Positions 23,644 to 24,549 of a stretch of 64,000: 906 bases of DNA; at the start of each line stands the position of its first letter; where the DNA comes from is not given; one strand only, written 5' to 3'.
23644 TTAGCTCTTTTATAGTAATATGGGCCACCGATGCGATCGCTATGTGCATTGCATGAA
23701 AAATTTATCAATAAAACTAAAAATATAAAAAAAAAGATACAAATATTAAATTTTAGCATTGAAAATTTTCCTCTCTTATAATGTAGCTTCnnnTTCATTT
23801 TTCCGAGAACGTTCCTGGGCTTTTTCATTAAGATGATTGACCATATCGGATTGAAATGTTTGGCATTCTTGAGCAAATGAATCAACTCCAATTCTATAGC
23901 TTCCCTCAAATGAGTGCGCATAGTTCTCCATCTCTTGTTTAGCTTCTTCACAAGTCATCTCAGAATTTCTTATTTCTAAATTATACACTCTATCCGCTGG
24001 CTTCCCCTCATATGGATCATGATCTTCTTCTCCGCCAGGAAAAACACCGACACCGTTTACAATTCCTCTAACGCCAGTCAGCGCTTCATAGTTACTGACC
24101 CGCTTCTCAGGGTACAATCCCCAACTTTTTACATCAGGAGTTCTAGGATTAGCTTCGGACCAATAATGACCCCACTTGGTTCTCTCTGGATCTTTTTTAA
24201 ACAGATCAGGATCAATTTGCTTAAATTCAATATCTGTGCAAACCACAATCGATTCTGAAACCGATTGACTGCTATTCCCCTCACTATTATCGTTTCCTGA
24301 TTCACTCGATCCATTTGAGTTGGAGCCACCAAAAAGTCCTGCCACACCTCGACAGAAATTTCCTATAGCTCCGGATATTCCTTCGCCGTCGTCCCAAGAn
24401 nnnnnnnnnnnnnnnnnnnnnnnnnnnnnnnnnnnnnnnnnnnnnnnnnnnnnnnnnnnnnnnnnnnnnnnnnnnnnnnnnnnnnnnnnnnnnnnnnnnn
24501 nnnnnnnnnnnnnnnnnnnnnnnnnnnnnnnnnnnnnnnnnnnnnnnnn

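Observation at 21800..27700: Low-GC island made only of a TA module and orphan RHS toxin/immunity cassettes, with no full-length rhs or delivery gene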

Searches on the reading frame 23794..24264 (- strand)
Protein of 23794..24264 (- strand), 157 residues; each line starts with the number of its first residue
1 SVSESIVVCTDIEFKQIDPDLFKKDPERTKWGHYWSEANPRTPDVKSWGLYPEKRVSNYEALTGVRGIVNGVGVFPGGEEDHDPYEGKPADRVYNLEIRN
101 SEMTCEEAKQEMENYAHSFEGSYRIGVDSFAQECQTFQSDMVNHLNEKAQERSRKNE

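Call 22: find_homologous_proteins(query=window:23794-24258:-, max_evalue=0.001)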
Query seq(155 aa): 3 candidates shared short words with the query, none scored E <= 0.001.
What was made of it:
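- Tried and rejected: The word-indexed search found nothing (call 22).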

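Call 30: search_protein_representatives(protein=window:23794-24264:-)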
Query: 157 residues. Proteins with E-value up to 0.001 (for the whole library): 83; up to 1e-10: 8; up to 1e-30: 0. The best 83 are listed.
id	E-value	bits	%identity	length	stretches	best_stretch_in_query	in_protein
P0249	4.5e-12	62.7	36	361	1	27-145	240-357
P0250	1.1e-11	61.4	36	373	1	8-143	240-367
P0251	1.2e-11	61.3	33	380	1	28-145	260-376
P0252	1.7e-11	60.8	35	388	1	28-145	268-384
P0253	2.3e-11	60.4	35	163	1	21-152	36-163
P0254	3.8e-11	59.7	38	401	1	28-145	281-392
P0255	7.1e-11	58.8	33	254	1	29-145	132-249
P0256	9.2e-11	58.5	38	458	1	29-143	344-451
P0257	2.8e-10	56.9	36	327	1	15-148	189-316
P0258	6.7e-10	55.7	31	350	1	24-145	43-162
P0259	7.9e-10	55.4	36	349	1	29-145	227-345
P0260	1.0e-09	55.1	34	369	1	27-145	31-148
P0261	2.1e-09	54.0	35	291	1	27-146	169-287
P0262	4.4e-09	53.0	35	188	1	7-146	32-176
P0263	4.8e-09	52.9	31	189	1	27-144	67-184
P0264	6.2e-09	52.5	35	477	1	29-145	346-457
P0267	2.4e-08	50.6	33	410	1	30-146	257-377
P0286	3.2e-06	43.7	35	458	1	27-139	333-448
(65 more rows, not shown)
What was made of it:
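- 23794..24399 (-): Toxin 1 tail: a Gly/Ser/Asn-rich linker followed by a roughly 115-aa domain of an unnamed family. 83 distant homologs (call 30).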

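Call 34: search_protein_families(library=pfam, alignment_id=A2, max_evalue=1)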
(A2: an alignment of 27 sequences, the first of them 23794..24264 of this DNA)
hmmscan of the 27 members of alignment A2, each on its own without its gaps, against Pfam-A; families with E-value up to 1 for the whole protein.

A. member 1, window:23794-24264:- (157 aa): 0 families

B. families by the number of members that match (of 27 scanned): 6 families
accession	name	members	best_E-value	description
PF03080.22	Neprosin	11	0.00013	Neprosin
PF16977.10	ApeC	1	0.015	C-terminal domain of apextrin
PF19555.4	DUF6078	1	0.097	Family of unknown function (DUF6078)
PF08277.18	PAN_3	1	0.11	PAN-like domain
PF05608.18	RTE1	1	0.18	RTE1-like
PF01841.26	Transglut_core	1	0.23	Transglutaminase-like superfamily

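Call 35: search_solved_structures(query=A2, max_evalue=10, show_alignments=2)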
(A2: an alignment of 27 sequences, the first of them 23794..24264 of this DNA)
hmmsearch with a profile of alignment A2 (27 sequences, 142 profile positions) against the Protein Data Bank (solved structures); distinct sequences matched with E-value up to 10: 2.
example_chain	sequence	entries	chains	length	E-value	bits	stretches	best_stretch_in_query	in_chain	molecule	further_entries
2ct7_A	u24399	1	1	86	0.018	18.1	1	56-128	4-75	RING finger protein 31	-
9y6s_6U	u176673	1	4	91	0.38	13.8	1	88-132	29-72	Dynein light chain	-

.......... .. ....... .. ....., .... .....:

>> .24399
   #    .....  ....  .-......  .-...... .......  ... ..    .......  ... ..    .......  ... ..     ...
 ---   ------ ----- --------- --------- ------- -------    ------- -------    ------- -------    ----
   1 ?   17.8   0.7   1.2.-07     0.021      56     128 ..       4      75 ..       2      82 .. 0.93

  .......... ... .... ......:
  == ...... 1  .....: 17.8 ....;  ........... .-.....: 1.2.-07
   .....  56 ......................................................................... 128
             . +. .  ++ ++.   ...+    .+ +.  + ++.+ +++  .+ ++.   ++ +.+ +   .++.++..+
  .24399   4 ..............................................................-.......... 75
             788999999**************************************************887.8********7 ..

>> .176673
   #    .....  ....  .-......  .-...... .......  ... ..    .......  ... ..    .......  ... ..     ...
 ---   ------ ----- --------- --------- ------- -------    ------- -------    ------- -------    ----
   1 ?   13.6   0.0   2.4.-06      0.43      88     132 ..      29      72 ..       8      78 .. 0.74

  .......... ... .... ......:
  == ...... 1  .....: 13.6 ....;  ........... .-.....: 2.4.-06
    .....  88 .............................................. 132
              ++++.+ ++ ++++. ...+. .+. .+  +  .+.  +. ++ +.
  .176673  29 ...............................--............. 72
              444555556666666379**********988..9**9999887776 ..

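Call 38: predict_structure(alignment_id=A2)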
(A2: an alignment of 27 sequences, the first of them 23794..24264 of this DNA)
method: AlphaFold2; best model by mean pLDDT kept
length: 157 residues; sequences in the alignment: 27
mean_pLDDT: 91.5   pTM: 0.85
mean pLDDT of the five models: 91.5, 91.2, 91.1, 89.9, 89.7
residues with pLDDT >= 90: 119; 70-90: 31; 50-70: 7; < 50: 0
segments of 3 or more residues with pLDDT < 50: none
pLDDT, mean of each block of 10 residues (from residue 1): 88 93 73 95 97 93 94 96 96 94 94 97 79 90 95 89
secondary structure, 60 per line:
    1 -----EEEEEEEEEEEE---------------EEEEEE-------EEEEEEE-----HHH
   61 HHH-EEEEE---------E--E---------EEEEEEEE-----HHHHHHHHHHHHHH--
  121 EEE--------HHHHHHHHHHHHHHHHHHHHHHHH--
elements in order: E6-17 E33-38 E46-52 H58-63 E65-69 E92-99 H105-118 E121-123 H132-155
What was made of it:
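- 23794..24399 (-): AF2 pLDDT 91.5 (call 38).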

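Call 40: fold_search(model_id=the predicted structure, library=pdb)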
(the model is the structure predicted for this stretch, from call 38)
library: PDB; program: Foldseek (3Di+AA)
matches with E <= 10: 175; with E <= 0.001: 0
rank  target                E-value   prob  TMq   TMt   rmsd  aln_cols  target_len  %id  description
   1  2gl5_A                2.0e+00  0.06  0.16  0.08   6.1        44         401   14  Crystal Structure of Putative Dehydratase from Salmonella Thyphimurium (released 2006-04-18)
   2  4p0p_A                2.1e+00  0.06  0.17  0.11  11.1        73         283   11  Crystal structure of Human Mus81-Eme1 in complex with 5'-flap DNA, and Mg2+ (released 2014-05-28)
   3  9kzd_L                2.4e+00  0.04  0.15  0.12  15.9       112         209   10  The local refined map of SARS-CoV-2 EG.5.1 Variant Spike protein complexed with antibody XGi-171 (released 2025-12-10)
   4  4e6m_A                2.4e+00  0.02  0.12  0.06   6.3        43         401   12  Crystal structure of Putative dehydratase protein from Salmonella enterica subsp. enterica serovar Typhimurium (Salmon (released 2012-04-04)
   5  7epv                  2.5e+00  0.02  0.21  0.12  20.1       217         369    7  Crystal structure of tigecycline degrading monooxygenase Tet(X4) (released 2021-11-10)
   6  8c2r_C                2.5e+00  0.02  0.18  0.04  12.5        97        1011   12  SARS-CoV2 Omicron BA.1 spike in complex with CAB-A17 antibody (released 2024-05-22)
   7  9crf_A                2.9e+00  0.00  0.06  0.02  15.4       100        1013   10  Cryo-EM structure of SARS-CoV-2 Spike Proteins on intact virions: Alpha (B.1.1.7) variant 1 open RBD (released 2024-11-27)
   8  7epw                  3.0e+00  0.01  0.18  0.10  19.3       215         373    9  Crystal structure of monooxygenase Tet(X4) with tigecycline (released 2021-11-10)
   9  7tl1_B                3.0e+00  0.01  0.10  0.02  16.0        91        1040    8  SARS-CoV-2 Omicron 3-RBD down Spike Protein Trimer without the P986-P987 stabilizing mutations (S-GSAS-Omicron) (released 2022-02-23)
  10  9crf_B                3.0e+00  0.01  0.06  0.02  13.1        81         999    9  Cryo-EM structure of SARS-CoV-2 Spike Proteins on intact virions: Alpha (B.1.1.7) variant 1 open RBD (released 2024-11-27)
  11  7m6g_C                3.0e+00  0.01  0.07  0.02  15.6        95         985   13  Structure of the SARS-CoV-2 S 6P trimer in complex with the human neutralizing antibody Fab fragment, BG7-15 (released 2021-05-05)
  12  7tei_C                3.0e+00  0.00  0.07  0.02  16.6        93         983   11  SARS-CoV-2 Omicron 1-RBD up Spike Protein Trimer without the P986-P987 stabilizing mutations (S-GSAS-Omicron) (released 2022-02-16)
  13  8tw6_B                3.2e+00  0.01  0.13  0.10  16.8       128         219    8  TCR in nanodisc ND-II (released 2024-10-02)
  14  9i59_Y                3.4e+00  0.03  0.15  0.13  15.5       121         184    9  RVFV GnH complexed with RVFV-379 Fab (released 2025-11-26)
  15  7tp2_B                3.4e+00  0.01  0.08  0.02  16.1        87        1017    8  Delta (B.1.617.2) SARS-CoV-2 variant spike protein (S-GSAS-Delta) in the 3-RBD-down conformation; Subclassification D1 (released 2022-02-09)
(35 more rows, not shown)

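Call 57: search_protein_families(library=pfam, proteins=[P0249, P0252, P0251, P0267, P0256, P0257, P0264, P0286, P0254, P0260], max_evalue=0.001)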
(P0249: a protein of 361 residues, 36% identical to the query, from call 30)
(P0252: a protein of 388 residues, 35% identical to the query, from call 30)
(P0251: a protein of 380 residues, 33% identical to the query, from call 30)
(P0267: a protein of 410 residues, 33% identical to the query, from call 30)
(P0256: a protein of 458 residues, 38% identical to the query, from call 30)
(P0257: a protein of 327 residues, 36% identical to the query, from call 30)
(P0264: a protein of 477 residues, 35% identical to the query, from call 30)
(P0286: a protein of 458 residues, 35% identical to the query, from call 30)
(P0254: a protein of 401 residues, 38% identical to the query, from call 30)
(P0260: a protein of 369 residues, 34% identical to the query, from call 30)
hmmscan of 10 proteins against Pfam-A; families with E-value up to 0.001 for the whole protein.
P0249 (361 aa): 1 family
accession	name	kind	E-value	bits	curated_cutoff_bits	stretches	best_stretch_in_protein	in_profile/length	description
PF01551.29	Peptidase_M23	-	1.9e-08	34.8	28.7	1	68-162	2-90/96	Peptidase family M23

P0252 (388 aa): 0 families

P0251 (380 aa): 0 families

P0267 (410 aa): 0 families

P0256 (458 aa): 1 family
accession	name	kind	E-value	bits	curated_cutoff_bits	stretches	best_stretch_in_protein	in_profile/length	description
PF13699.11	eCIS_core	-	4.2e-27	94.6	22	1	215-287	1-77/79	eCIS core domain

P0257 (327 aa): 1 family
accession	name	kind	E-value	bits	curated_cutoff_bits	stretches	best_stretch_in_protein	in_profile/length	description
PF13699.11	eCIS_core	-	3.7e-29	101.2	22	1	45-121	2-78/79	eCIS core domain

P0264 (477 aa): 1 family
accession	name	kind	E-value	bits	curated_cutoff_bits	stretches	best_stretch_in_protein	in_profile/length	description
PF03527.20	RHS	-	0.00053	20.2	27.9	0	218-246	6-34/38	RHS protein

P0286 (458 aa): 0 families

P0254 (401 aa): 0 families

P0260 (369 aa): 8 families
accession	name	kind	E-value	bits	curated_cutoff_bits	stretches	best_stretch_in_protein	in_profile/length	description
PF00515.34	TPR_1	-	6.5e-09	35.7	27.8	1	291-324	1-34/34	Tetratricopeptide repeat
PF07719.23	TPR_2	-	9.8e-09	35.1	27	1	292-324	2-34/34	Tetratricopeptide repeat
PF13414.12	TPR_11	-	1e-08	35.1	26.8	1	300-335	3-38/42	TPR repeat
PF13181.12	TPR_8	-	4.4e-05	23.7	25.7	1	298-324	8-34/34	Tetratricopeptide repeat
PF13431.12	TPR_17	-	5.1e-05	23.7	24.4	0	313-339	1-27/34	Tetratricopeptide repeat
PF13424.12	TPR_12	-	0.00015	22.3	30.1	1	291-338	3-58/77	Tetratricopeptide repeat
PF13432.12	TPR_16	-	0.00031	21.6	32.7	1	297-340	3-46/65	Tetratricopeptide repeat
PF13428.12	TPR_14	-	0.00039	21.3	23.5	1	300-333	10-43/44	Tetratricopeptide repeat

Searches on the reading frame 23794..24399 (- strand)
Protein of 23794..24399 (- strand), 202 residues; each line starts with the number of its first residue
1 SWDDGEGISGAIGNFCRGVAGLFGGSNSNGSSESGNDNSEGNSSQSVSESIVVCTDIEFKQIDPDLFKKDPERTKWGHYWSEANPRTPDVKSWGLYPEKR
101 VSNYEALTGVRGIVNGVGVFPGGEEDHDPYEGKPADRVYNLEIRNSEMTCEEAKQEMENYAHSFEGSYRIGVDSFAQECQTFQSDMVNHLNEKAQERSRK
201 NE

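Call 17: search_protein_families(library=pfam, proteins=[window:23794-24399:-], max_evalue=10)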
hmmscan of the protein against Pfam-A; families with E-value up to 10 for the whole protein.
seq(202 aa): 0 families

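Call 23: search_solved_structures(query=window:23794-24399:-, max_evalue=10)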
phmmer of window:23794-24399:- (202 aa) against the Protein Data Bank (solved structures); distinct sequences matched with E-value up to 10: 1.
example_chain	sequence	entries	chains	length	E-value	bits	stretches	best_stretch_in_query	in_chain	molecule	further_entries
4wzs_B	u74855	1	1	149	0.25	14.5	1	144-195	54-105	TATA-binding protein-associated phosphoprotein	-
